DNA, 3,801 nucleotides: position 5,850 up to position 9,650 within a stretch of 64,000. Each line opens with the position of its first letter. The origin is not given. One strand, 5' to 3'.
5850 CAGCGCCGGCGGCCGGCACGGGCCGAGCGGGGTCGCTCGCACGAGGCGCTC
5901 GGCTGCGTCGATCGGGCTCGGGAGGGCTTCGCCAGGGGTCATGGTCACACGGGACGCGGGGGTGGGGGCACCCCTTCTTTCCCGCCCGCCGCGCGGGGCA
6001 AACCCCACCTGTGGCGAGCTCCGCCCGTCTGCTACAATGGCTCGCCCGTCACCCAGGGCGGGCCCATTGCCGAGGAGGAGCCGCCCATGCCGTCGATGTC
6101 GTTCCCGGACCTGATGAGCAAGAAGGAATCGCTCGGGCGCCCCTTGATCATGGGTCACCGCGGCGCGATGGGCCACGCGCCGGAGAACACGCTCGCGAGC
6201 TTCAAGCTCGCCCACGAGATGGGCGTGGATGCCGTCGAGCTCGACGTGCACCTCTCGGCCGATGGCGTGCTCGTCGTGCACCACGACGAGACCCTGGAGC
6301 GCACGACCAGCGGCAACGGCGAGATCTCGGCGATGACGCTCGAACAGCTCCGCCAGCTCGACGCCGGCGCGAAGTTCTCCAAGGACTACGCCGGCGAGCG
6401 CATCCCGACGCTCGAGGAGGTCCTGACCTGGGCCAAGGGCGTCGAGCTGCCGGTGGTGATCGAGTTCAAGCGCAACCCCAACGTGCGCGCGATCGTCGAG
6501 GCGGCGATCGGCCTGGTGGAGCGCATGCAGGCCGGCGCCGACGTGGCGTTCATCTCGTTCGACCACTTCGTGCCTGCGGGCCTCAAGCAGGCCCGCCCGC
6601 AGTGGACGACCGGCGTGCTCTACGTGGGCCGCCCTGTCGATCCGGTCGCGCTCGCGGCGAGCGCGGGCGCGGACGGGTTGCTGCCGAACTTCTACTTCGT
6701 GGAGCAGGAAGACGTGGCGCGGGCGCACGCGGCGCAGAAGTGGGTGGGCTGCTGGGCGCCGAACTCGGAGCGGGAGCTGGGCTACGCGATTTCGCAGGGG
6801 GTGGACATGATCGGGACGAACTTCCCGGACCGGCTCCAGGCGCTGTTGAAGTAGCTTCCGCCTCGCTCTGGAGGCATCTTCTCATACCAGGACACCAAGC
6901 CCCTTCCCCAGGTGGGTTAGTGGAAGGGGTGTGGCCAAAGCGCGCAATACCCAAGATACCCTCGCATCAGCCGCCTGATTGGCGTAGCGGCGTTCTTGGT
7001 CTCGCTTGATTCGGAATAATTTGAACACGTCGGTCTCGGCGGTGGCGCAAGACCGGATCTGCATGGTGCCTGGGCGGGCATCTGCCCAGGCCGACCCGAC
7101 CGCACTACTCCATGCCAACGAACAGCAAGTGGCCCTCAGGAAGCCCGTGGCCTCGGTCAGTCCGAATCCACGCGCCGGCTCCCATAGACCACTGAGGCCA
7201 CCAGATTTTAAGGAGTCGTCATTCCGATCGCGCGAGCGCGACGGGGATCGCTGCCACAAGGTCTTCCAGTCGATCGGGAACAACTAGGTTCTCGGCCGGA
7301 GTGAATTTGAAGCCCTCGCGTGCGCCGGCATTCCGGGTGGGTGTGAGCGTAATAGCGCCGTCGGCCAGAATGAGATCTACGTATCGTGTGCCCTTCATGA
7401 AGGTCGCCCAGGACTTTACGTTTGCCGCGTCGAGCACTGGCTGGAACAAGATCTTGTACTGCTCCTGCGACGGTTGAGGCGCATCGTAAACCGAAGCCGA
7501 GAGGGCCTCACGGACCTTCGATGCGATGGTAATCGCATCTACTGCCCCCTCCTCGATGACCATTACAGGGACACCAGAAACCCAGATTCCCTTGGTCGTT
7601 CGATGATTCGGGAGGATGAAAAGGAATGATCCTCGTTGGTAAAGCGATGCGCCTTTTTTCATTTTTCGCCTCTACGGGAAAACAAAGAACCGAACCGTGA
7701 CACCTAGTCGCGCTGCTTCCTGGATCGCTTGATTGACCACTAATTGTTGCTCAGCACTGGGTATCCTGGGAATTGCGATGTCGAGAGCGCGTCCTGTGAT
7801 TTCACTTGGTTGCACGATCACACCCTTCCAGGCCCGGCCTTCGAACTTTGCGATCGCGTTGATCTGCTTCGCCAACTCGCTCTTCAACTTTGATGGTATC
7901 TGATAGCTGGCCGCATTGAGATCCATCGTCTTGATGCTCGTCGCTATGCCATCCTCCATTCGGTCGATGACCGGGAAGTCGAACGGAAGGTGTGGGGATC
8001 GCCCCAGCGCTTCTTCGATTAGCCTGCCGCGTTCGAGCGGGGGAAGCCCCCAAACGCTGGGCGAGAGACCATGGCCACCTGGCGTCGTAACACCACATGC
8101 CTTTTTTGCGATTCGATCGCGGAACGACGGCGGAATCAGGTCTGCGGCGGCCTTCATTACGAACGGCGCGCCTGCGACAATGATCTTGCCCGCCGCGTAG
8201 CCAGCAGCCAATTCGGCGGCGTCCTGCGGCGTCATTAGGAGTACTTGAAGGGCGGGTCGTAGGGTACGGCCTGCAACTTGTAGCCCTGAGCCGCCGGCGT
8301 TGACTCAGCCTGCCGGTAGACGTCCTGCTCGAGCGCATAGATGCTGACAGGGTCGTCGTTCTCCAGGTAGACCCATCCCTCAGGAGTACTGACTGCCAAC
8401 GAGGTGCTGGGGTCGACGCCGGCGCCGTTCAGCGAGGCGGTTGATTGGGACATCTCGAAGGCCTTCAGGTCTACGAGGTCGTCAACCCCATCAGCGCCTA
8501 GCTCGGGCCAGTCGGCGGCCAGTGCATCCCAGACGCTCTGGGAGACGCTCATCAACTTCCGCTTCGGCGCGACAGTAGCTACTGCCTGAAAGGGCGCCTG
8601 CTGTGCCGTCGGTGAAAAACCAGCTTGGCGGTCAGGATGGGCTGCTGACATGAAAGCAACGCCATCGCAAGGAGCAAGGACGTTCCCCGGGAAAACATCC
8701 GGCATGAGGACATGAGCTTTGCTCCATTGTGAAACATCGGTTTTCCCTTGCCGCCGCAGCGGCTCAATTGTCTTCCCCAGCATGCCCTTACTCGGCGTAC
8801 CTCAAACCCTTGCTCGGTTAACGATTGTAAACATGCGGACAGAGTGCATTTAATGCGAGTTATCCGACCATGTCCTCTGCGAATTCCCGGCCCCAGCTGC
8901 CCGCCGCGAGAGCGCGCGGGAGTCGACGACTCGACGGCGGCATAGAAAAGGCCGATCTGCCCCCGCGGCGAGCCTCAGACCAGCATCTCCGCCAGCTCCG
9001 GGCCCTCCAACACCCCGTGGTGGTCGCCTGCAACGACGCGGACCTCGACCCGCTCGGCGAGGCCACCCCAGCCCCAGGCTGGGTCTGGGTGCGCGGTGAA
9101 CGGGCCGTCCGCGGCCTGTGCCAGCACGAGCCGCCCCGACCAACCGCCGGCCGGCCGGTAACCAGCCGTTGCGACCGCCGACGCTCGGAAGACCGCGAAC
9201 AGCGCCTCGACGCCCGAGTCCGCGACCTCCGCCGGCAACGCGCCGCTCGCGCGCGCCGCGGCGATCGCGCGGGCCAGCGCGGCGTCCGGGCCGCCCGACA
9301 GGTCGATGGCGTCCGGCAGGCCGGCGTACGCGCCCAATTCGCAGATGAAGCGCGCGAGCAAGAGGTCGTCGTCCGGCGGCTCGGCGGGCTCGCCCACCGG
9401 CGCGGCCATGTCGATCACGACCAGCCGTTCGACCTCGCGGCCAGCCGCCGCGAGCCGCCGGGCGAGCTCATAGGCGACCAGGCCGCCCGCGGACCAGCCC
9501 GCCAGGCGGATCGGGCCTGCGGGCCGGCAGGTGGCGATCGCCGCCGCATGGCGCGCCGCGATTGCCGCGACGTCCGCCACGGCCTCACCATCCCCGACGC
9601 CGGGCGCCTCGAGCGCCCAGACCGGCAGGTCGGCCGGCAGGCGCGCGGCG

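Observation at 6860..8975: About 2-kb low-GC island with three unknown co-directional genes abutting the 3' end of the biosynthetic cluster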

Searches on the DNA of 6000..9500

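Call 58: search_rna_families(source=window, start=6000, end=9500, threshold=evalue, max_evalue=1)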
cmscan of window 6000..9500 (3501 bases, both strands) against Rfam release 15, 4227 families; matches with E-value up to 1: 0.
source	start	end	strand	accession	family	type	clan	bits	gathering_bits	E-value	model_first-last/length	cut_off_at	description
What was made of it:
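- No stimulatory structure or Rfam element was found (call 58).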
